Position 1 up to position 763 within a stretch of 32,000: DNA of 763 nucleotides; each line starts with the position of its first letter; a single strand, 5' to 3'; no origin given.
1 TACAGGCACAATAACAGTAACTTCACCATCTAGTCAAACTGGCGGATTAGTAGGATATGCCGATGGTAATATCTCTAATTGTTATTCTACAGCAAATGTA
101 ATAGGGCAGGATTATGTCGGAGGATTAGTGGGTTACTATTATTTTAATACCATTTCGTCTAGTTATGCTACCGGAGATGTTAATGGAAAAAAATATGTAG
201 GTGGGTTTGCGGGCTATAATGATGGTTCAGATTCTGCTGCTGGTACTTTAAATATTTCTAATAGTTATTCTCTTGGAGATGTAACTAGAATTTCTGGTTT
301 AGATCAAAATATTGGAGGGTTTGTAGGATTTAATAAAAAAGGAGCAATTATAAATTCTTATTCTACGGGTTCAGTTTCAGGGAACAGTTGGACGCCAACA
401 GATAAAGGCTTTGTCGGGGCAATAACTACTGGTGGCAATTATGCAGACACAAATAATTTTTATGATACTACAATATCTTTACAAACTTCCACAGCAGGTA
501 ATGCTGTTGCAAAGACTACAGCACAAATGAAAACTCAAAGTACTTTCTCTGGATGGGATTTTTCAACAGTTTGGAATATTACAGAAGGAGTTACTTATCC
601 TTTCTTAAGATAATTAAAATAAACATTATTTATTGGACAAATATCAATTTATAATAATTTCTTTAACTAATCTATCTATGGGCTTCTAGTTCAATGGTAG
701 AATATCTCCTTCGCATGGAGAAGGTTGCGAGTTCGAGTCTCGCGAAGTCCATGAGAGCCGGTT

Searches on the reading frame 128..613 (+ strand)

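Call 11: search_protein_families(library=pfam, max_evalue=0.001, proteins=[window:128-613:+])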
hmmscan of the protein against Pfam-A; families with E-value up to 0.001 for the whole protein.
window:128-613:+ (161 aa): 1 family
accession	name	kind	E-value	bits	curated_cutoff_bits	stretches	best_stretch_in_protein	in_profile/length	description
PF07581.17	Glug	-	8.2e-07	29.5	20.5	1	61-84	4-28/28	The GLUG motif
